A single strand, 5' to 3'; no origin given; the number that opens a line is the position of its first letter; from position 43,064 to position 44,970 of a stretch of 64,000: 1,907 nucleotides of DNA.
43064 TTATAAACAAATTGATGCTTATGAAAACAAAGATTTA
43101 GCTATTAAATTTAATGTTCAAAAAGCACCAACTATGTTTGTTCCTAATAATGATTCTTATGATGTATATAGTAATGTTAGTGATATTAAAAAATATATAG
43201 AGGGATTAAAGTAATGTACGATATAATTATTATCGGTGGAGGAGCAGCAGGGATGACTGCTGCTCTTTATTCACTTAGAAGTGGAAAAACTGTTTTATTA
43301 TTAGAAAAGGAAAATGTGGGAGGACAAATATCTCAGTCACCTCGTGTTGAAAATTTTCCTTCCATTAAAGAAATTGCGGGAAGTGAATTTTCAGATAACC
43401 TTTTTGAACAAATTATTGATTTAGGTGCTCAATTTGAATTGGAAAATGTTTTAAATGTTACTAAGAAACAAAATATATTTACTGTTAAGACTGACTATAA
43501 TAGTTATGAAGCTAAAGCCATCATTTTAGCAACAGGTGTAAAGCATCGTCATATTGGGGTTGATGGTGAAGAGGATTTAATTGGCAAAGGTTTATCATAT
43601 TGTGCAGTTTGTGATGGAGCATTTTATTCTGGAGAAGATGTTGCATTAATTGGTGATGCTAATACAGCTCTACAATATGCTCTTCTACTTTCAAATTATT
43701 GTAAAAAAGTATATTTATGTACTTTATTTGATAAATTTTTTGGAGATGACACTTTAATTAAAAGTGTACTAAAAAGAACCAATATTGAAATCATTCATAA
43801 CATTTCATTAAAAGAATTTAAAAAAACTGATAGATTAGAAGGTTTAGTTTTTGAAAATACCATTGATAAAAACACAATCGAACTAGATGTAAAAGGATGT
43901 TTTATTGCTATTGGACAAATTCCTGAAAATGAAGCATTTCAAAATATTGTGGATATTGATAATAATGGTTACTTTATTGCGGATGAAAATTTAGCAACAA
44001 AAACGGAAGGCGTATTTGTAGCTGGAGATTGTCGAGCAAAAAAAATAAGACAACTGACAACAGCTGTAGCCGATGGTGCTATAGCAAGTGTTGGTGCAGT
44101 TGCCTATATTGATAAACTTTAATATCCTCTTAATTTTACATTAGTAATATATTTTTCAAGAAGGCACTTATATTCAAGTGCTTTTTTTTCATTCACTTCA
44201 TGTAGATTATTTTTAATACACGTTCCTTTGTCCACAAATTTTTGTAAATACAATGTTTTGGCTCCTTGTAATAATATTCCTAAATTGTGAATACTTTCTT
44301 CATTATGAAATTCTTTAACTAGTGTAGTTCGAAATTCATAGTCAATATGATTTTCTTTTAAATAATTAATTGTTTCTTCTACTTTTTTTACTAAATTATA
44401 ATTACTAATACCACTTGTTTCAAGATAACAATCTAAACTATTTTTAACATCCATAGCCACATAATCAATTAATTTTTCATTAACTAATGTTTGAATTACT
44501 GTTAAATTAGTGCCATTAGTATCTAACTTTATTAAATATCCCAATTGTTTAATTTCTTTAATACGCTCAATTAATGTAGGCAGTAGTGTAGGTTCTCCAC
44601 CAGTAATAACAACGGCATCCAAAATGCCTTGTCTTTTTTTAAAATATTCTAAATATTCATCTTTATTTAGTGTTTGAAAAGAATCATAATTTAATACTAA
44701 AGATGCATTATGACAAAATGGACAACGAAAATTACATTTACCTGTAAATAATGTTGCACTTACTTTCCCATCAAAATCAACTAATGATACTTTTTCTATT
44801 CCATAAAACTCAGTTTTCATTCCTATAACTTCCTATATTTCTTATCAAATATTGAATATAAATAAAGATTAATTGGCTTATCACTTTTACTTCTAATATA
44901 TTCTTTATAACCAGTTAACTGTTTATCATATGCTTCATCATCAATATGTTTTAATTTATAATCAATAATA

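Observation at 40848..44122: Class III RNR with a built-in redoxin domain and coupled thioredoxin reductase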

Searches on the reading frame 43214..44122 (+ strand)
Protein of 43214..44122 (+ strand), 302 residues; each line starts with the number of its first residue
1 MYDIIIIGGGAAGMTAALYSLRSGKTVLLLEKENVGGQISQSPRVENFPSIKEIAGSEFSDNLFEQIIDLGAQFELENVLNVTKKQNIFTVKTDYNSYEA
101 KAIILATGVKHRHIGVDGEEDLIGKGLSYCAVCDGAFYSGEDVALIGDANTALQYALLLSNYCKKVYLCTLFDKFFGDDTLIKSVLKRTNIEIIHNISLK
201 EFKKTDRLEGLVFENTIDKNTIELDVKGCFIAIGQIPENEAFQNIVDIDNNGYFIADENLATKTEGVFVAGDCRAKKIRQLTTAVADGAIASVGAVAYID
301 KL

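Call 3: search_protein_families(library=pfam, proteins=[window:43214-44122:+], max_evalue=0.01)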
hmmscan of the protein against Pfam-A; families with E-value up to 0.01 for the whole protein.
window:43214-44122:+ (302 aa): 11 families
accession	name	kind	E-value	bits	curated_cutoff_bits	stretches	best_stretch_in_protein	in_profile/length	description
PF07992.20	Pyr_redox_2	-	2e-43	149.3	26.1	1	2-288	1-291/291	Pyridine nucleotide-disulphide oxidoreductase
PF13738.12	Pyr_redox_3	-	9.4e-24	84.6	30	2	77-271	102-305/305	Pyridine nucleotide-disulphide oxidoreductase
PF01266.30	DAO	-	7.4e-11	42.6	27.9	1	3-38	1-38/353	FAD dependent oxidoreductase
PF03486.20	HI0933_like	-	1.1e-09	38.6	50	1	3-35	2-34/244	HI0933-like protein Rossmann domain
PF12831.13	FAD_oxidored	-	2.3e-09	37.5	27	1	3-44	1-43/416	FAD dependent oxidoreductase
PF00890.30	FAD_binding_2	-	8.7e-08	32.2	20.4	1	3-39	1-38/414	FAD binding domain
PF13450.12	NAD_binding_8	-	2.2e-06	28.3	21.9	1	6-41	1-37/68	NAD(P)-binding Rossmann-like domain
PF00070.33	Pyr_redox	-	5.9e-06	27.1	22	0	143-214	2-80/82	Pyridine nucleotide-disulphide oxidoreductase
PF01134.28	GIDA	-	2.3e-05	24.1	22.1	1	3-34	1-33/391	Glucose inhibited division protein A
PF01946.23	Thi4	-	0.0021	17.7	26.2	0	3-36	19-54/235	Thi4 family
PF01494.25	FAD_binding_3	-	0.0058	16.3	22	1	2-35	2-35/349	FAD binding domain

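Call 4: search_protein_families(library=ncbifam, proteins=[window:43214-44122:+], max_evalue=0.01)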
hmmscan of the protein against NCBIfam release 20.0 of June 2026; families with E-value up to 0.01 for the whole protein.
window:43214-44122:+ (302 aa): 113 families (the best 25 are shown)
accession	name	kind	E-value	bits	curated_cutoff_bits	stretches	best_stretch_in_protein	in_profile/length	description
TIGR01292.1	TRX_reduct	equivalog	2.6e-90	302.3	343.45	1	2-299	1-300/300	thioredoxin-disulfide reductase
TIGR03143.1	AhpF_homolog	hypoth_equivalog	5.9e-79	266.1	687.65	1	1-300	4-309/555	putative alkyl hydroperoxide reductase F subunit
TIGR03140.1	AhpF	equivalog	2.8e-63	214.2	502.9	1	2-298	213-511/515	alkyl hydroperoxide reductase subunit F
NF007614.0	PRK10262.1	equivalog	5.9e-44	150.5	644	1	4-302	9-317/321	thioredoxin-disulfide reductase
NF004945.0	PRK06292.2-3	equivalog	2.8e-20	72.7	494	2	83-277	110-308/457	dihydrolipoyl dehydrogenase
TIGR04018.1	Bthiol_YpdA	hypoth_equivalog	4e-18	65.3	339.9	2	77-275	91-290/316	YpdA family putative bacillithiol disulfide reductase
TIGR01350.1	lipoamide_DH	equivalog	9.4e-17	60.8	408.8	2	81-289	120-323/461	dihydrolipoyl dehydrogenase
TIGR02053.1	MerA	equivalog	1.3e-15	57.4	454.45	2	64-296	94-329/465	mercury(II) reductase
NF004776.0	PRK06116.1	equivalog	6.2e-14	51.8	480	2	86-288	118-318/450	glutathione-disulfide reductase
NF007123.0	PRK09564.1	equivalog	7.9e-14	51.2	458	2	171-275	188-285/444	CoA-disulfide reductase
NF040505.1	ArsO_flavin_mono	equivalog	2e-13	50.5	425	2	78-180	96-200/346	ArsO family NAD(P)H-dependent flavin-containing monooxygenase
NF009410.0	PRK12771.1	subfamily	7e-13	48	516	2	215-299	360-445/566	NAD(P)-binding protein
NF005883.0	PRK07845.1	equivalog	5.9e-12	45.3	479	2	3-84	4-81/466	NAD(P)H-quinone dehydrogenase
NF004992.0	PRK06370.1-4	equivalog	1.1e-11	43.9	629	1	143-276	173-312/459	FAD-containing oxidoreductase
TIGR01421.1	gluta_reduc_1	equivalog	1.3e-11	44.4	556.15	2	81-277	122-308/450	glutathione-disulfide reductase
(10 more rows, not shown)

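Call 8: search_solved_structures(query=window:43214-44122:+, show_alignments=3)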
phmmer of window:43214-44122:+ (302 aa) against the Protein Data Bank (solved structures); distinct sequences matched with E-value up to 0.001: 101 (the best 60 are shown).
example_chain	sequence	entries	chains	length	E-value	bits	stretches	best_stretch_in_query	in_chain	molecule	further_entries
4zn0_A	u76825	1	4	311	8.9e-63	215.1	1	1-302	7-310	Thioredoxin reductase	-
7aaw_A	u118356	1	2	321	1e-58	201.8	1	1-302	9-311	Thioredoxin reductase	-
5uwy_A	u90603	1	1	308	2.1e-56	194.2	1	1-300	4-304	Thioredoxin reductase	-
7jyp_A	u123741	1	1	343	4.7e-56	193.1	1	2-293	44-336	Thioredoxin reductase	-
4gcm_A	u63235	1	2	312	3.5e-54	186.9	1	2-301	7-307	Thioredoxin reductase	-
5mh4_A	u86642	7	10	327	6.5e-53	182.8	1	2-299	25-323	Thioredoxin reductase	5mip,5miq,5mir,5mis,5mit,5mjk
2q0k_A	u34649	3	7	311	1.5e-52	181.5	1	1-300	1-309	Thioredoxin reductase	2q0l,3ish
5uth_A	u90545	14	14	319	8.4e-52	179.1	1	2-298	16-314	Thioredoxin reductase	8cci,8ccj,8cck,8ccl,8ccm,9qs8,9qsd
3f8p_A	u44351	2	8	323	4.3e-51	176.8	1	2-300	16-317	Thioredoxin reductase (TrxB-3)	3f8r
3cty_A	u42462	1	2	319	4.7e-51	176.7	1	2-294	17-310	Thioredoxin reductase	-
3r9u_A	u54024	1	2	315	8.4e-51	175.8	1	1-302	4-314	Thioredoxin reductase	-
3f8d_A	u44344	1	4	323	7.9e-50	172.7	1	2-300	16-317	Thioredoxin reductase (TrxB-3)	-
2q7v_A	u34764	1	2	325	3.2e-49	170.7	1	2-292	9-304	Thioredoxin reductase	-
9xub_A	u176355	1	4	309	2.4e-47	164.5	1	2-298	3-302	Thioredoxin reductase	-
2a87_A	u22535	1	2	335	3.2e-47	164.1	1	2-298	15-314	Thioredoxin reductase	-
6gnc_A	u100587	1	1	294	1.4e-34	122.6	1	2-302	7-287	Thioredoxin reductase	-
6gna_A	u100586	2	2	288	2.3e-30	108.8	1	2-297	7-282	Thioredoxin reductase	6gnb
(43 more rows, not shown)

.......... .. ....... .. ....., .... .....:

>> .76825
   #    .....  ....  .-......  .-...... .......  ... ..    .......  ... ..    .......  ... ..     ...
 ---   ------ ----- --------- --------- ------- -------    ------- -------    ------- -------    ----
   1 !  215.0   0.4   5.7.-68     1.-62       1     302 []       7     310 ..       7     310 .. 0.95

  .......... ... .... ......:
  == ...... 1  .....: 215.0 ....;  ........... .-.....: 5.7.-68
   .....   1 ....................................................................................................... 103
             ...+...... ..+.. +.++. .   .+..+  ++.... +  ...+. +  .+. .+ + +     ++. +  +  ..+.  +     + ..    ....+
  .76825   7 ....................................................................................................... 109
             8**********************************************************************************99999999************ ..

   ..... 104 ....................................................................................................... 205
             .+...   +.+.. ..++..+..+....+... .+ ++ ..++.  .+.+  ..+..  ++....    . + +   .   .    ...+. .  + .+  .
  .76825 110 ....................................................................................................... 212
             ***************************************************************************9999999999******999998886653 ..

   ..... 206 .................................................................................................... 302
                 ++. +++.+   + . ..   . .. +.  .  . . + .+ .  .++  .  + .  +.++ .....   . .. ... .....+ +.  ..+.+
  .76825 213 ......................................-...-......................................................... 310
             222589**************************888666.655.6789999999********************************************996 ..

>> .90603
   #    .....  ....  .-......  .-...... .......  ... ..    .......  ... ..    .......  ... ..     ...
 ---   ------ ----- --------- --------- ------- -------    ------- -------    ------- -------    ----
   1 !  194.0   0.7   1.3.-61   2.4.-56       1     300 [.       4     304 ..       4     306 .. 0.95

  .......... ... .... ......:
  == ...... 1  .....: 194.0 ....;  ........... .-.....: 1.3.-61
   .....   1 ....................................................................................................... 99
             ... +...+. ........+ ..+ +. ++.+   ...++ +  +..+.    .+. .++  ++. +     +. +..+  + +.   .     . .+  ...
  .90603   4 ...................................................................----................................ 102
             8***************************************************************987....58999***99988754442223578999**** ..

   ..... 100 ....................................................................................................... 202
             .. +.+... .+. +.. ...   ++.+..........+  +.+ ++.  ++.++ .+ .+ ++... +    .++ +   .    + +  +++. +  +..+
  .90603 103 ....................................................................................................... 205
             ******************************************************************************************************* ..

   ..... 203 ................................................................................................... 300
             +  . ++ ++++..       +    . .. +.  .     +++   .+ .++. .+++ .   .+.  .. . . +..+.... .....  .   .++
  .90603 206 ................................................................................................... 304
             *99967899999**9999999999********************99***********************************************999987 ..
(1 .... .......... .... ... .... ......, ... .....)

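Call 19: find_homologous_proteins(query=window:43214-44119:+, max_evalue=1e-10)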
Query window:43214-44119:+ (302 aa): 7972 proteins with E <= 1e-10 among 8000 candidates; the best 120 are listed.
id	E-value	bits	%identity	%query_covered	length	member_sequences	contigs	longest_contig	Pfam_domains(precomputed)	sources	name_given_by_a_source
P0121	5.7e-185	631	95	100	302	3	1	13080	PF01266.31,PF13450.13,PF00890.31,PF07992.21,PF00070.34,PF13738.13,PF03486.21,PF01134.29,PF12831.14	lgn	-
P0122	6.0e-185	631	95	100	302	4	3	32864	PF01266.31,PF13450.13,PF00890.31,PF07992.21,PF00070.34,PF13738.13,PF03486.21,PF01134.29,PF12831.14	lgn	-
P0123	1.1e-162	558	83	100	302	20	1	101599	PF01266.31,PF13450.13,PF00890.31,PF07992.21,PF00070.34,PF13738.13,PF03486.21,PF01134.29,PF12831.14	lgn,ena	-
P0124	2.0e-160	550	81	100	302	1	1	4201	PF01266.31,PF13450.13,PF00890.31,PF07992.21,PF00070.34,PF13738.13,PF03486.21,PF01134.29,PF12831.14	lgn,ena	-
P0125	5.9e-151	519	75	100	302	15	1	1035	PF01266.31,PF13450.13,PF00890.31,PF07992.21,PF00070.34,PF13738.13,PF03486.21,PF12831.14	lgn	-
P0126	4.9e-148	510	75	100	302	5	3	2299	PF01266.31,PF13450.13,PF00890.31,PF07992.21,PF00070.34,PF13738.13,PF03486.21,PF01134.29,PF12831.14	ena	-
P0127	3.1e-147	507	75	100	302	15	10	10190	PF01266.31,PF13450.13,PF00890.31,PF07992.21,PF00070.34,PF13738.13,PF03486.21,PF01134.29,PF12831.14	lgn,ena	-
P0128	4.0e-147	507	76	100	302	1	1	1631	PF01266.31,PF13450.13,PF00890.31,PF07992.21,PF00070.34,PF13738.13,PF03486.21,PF01134.29,PF12831.14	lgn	-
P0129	2.5e-146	504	75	100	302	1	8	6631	PF01266.31,PF13450.13,PF00890.31,PF07992.21,PF00070.34,PF13738.13,PF03486.21,PF01134.29,PF12831.14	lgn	-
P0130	1.8e-143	495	72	100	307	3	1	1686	PF01266.31,PF13450.13,PF00890.31,PF07992.21,PF00070.34,PF13738.13,PF03486.21,PF01134.29,PF12831.14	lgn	-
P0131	3.2e-143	494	70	100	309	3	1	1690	PF01266.31,PF13450.13,PF00890.31,PF07992.21,PF00070.34,PF13738.13,PF03486.21,PF01134.29,PF12831.14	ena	-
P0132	8.7e-143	493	71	100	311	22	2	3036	PF01266.31,PF13450.13,PF00890.31,PF07992.21,PF00070.34,PF13738.13,PF03486.21,PF01134.29,PF12831.14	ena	-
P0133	6.5e-142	490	70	100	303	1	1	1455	PF01266.31,PF13450.13,PF00890.31,PF07992.21,PF00070.34,PF13738.13,PF03486.21,PF01134.29,PF12831.14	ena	-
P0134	8.6e-142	489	70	100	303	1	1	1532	PF01266.31,PF13450.13,PF00890.31,PF07992.21,PF00070.34,PF13738.13,PF03486.21,PF01134.29,PF12831.14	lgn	-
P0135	9.4e-142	489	72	100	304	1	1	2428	PF01266.31,PF13450.13,PF00890.31,PF07992.21,PF00070.34,PF13738.13,PF03486.21,PF01134.29,PF12831.14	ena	-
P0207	3.0e-135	468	68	99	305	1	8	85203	PF01266.31,PF13450.13,PF00890.31,PF07992.21,PF00070.34,PF13738.13,PF03486.21,PF01134.29,PF12831.14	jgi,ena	-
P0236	2.6e-129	448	66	100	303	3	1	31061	PF01266.31,PF13450.13,PF00890.31,PF07992.21,PF00070.34,PF13738.13,PF03486.21,PF01134.29,PF12831.14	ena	-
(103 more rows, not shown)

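Call 62: find_encoding_contigs(protein=P0207, flank=6000, max_places=3)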
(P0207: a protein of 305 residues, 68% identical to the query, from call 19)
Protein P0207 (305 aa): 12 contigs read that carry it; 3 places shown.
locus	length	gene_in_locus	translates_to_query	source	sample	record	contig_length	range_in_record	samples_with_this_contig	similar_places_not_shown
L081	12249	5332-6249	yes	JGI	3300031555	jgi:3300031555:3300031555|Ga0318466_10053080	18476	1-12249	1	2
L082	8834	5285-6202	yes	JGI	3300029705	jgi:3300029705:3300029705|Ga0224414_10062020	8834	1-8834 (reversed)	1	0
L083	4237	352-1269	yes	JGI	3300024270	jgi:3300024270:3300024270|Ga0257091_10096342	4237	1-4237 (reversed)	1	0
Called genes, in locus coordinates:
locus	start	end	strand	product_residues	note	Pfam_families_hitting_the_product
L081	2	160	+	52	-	?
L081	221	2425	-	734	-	PF09479:Flg_new, PF02368:Big_2 (faint)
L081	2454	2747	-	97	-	PF07876:Dabb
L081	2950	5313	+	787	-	PF03477:ATP-cone, PF13597:NRDD, PF00085:Thioredoxin (weak), PF00462:Glutaredoxin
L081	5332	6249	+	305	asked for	PF00070:Pyr_redox (faint), PF00890:FAD_binding_2, PF01266:DAO, PF03486:HI0933_like (weak), PF07992:Pyr_redox_2, PF12831:FAD_oxidored, PF13450:NAD_binding_8 (weak), PF13738:Pyr_redox_3, +1 more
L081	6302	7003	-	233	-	PF13353:Fer4_12, PF04055:Radical_SAM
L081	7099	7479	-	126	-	-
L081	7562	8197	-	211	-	PF01966:HD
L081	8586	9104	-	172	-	PF01741:MscL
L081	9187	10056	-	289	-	PF02645:DegV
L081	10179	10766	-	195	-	PF00881:Nitroreductase, PF14512:TM1586_NiRdase, PF00881:Nitroreductase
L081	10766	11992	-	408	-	PF02073:Peptidase_M29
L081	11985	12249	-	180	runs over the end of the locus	PF00583:Acetyltransf_1 (weak)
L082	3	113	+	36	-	?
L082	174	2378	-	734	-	PF09479:Flg_new, PF02368:Big_2 (faint)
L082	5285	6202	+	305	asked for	PF00070:Pyr_redox (faint), PF00890:FAD_binding_2, PF01266:DAO, PF03486:HI0933_like (weak), PF07992:Pyr_redox_2, PF12831:FAD_oxidored, PF13450:NAD_binding_8 (weak), PF13738:Pyr_redox_3, +1 more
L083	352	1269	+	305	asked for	PF00070:Pyr_redox (faint), PF00890:FAD_binding_2, PF01266:DAO, PF03486:HI0933_like (weak), PF07992:Pyr_redox_2, PF12831:FAD_oxidored, PF13450:NAD_binding_8 (weak), PF13738:Pyr_redox_3, +1 more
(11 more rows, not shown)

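Call 63: find_encoding_contigs(protein=P0236, flank=6000, max_places=3)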
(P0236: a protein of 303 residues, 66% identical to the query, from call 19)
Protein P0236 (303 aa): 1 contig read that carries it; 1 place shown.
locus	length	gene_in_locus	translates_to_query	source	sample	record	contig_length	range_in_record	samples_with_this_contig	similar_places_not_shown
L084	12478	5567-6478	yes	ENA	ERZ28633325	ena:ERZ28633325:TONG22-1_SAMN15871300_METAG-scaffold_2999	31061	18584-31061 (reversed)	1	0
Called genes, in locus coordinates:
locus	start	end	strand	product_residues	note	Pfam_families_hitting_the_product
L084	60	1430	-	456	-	PF01938:TRAM, PF05958:tRNA_U5-meth_tr, PF13847:Methyltransf_31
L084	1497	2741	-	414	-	PF00365:PFK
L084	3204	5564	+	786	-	PF03477:ATP-cone, PF13597:NRDD, PF00462:Glutaredoxin (weak)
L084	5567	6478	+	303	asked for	PF00070:Pyr_redox (faint), PF00890:FAD_binding_2, PF01266:DAO, PF03486:HI0933_like (weak), PF07992:Pyr_redox_2, PF12831:FAD_oxidored, PF13450:NAD_binding_8 (weak), PF13738:Pyr_redox_3, +1 more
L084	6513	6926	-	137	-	PF11969:DcpS_C, PF01230:HIT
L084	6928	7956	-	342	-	PF00155:Aminotran_1_2 (weak), PF01212:Beta_elim_lyase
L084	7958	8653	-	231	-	PF13353:Fer4_12, PF04055:Radical_SAM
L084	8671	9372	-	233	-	PF00132:Hexapep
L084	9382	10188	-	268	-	PF10920:DUF2705 (weak)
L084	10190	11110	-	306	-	PF00005:ABC_tran, PF13304:AAA_21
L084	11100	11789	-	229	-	-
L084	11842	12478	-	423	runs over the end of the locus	PF01553:Acyltransferase (weak)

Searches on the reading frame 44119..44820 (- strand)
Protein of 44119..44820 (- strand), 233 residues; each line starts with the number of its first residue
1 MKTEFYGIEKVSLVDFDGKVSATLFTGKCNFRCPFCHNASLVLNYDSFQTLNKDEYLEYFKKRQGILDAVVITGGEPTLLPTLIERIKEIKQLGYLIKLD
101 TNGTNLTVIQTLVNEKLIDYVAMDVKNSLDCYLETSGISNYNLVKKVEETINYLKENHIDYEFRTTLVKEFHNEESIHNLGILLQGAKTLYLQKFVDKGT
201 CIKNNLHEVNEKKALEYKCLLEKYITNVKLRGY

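Call 3: search_protein_families(library=pfam, proteins=[window:44119-44820:-], max_evalue=0.01)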
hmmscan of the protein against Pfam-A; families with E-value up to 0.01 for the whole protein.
window:44119-44820:- (233 aa): 2 families
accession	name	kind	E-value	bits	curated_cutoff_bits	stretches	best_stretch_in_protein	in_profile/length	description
PF04055.27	Radical_SAM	-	8e-18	65.6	29.5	1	25-171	3-154/166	Radical SAM superfamily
PF13353.11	Fer4_12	-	1.6e-06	28.9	22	1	21-125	7-113/137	4Fe-4S single cluster domain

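Call 4: search_protein_families(library=ncbifam, proteins=[window:44119-44820:-], max_evalue=0.01)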
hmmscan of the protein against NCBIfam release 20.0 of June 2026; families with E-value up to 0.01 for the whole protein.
window:44119-44820:- (233 aa): 53 families (the best 25 are shown)
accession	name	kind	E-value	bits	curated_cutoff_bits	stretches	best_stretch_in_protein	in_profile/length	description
TIGR02495.1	NrdG2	equivalog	1.5e-53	181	131.15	1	6-195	3-192/193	anaerobic ribonucleoside-triphosphate reductase activating protein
TIGR04041.1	activase_YjjW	hypoth_equivalog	1.1e-12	48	250.2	1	49-214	91-257/276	YjjW family glycine radical enzyme activase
TIGR02666.1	moaA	equivalog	1.1e-11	44.4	284.05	1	26-179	17-175/336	GTP 3',8-cyclase MoaA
TIGR04317.1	W_rSAM_matur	equivalog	1.4e-11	44.1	380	1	26-188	11-172/349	tungsten cofactor oxidoreductase radical SAM maturase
TIGR02668.1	moaA_archaeal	equivalog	2e-11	43.5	325.25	1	25-115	16-106/303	GTP 3',8-cyclase MoaA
NF038283.1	viperin_w_prok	equivalog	2.4e-11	43.3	180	1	25-179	8-173/281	viperin family antiviral radical SAM protein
TIGR03963.1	rSAM_QueE_Clost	equivalog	3.4e-11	43.2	260.1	1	20-173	20-169/219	putative 7-carboxy-7-deazaguanine synthase QueE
TIGR03972.1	rSAM_TYW1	equivalog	6.2e-11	41.9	317.95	1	73-188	126-239/297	4-demethylwyosine synthase TYW1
TIGR02493.1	PFLA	equivalog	2.1e-10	40.4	231.75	1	11-188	8-187/235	pyruvate formate-lyase-activating protein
NF001199.0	PRK00164.2-1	equivalog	3.1e-09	36.4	231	1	26-154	19-145/308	GTP 3',8-cyclase MoaA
TIGR04051.1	rSAM_NirJ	equivalog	5.9e-09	35.3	515.45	1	27-212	10-193/354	heme d1 biosynthesis radical SAM protein NirJ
NF045702.1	rSAM_GDGT_ether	equivalog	8.4e-09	34.6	450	1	25-171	92-241/486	tetraether lipid synthase Tes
TIGR04250.1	SCM_rSAM_ScmE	equivalog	1.1e-08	34.4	400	1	25-184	9-165/358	SynChlorMet cassette radical SAM/SPASM protein ScmE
NF045646.2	rSAM_Se_TrsS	equivalog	2.5e-08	32.9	490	1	26-171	93-239/441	radical SAM (seleno)protein TrsS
TIGR04055.1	rSAM_NirJ2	equivalog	5e-08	32.9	500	1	26-223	7-199/326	putative heme d1 biosynthesis radical SAM protein NirJ2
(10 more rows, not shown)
